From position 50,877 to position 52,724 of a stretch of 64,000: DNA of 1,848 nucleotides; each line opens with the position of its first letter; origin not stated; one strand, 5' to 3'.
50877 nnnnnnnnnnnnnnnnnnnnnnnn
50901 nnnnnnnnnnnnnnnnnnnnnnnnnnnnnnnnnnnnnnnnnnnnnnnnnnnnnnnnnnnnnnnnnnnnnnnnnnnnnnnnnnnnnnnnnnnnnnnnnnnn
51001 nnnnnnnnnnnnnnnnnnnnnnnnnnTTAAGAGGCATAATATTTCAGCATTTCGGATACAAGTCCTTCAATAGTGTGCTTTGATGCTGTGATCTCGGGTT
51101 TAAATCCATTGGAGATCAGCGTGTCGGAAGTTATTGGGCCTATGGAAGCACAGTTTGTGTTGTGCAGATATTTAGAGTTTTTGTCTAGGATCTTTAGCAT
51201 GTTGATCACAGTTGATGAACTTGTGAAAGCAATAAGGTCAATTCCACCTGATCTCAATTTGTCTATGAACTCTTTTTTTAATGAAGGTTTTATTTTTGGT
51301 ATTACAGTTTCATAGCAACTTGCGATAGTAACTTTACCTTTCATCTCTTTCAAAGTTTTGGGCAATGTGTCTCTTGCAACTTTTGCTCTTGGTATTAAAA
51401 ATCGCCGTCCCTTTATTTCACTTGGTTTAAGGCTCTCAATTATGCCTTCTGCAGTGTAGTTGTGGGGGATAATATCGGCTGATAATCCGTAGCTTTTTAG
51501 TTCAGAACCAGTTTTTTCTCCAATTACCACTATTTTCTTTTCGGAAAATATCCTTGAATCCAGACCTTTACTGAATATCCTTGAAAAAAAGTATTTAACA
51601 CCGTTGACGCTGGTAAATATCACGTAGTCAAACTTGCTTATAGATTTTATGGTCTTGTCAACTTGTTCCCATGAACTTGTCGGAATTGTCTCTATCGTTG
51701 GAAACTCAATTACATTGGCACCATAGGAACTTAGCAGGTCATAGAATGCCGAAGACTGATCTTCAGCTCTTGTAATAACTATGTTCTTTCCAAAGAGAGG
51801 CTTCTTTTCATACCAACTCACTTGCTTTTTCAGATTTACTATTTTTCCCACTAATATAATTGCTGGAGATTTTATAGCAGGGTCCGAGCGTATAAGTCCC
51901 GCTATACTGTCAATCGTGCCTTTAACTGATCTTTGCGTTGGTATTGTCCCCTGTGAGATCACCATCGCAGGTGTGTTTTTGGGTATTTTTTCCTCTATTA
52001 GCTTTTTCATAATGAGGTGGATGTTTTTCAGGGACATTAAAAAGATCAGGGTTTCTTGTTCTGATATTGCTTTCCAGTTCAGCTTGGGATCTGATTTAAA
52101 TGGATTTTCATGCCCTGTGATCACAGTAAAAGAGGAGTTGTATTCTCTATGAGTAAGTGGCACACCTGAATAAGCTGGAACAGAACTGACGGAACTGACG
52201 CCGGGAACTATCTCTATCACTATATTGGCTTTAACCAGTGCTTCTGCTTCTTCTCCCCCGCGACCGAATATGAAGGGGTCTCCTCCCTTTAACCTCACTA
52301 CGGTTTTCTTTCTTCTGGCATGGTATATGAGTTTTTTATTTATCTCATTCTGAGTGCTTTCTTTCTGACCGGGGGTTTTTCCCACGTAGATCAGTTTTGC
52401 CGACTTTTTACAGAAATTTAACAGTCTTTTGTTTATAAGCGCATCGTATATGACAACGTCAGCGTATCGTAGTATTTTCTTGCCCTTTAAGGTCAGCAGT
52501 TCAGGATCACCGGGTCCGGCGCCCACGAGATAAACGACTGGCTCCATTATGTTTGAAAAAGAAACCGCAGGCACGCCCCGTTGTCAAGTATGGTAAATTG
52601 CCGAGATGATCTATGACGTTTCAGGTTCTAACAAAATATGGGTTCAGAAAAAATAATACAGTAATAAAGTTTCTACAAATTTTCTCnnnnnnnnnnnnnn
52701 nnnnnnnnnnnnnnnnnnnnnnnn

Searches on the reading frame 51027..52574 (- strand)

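Call 24: search_protein_families(library=pfam, proteins=[window:51027-52574:-], max_evalue=0.001)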
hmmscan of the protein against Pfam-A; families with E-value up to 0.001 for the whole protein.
window:51027-52574:- (515 aa): 2 families
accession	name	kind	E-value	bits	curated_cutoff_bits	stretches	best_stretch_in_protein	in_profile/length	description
PF02602.20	HEM4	-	1.4e-61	208.1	27.5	1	279-506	5-230/231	Uroporphyrinogen-III synthase HemD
PF00590.25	TP_methylase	-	2.3e-53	181.8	27.8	1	14-224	2-211/212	Tetrapyrrole (Corrin/Porphyrin) Methylases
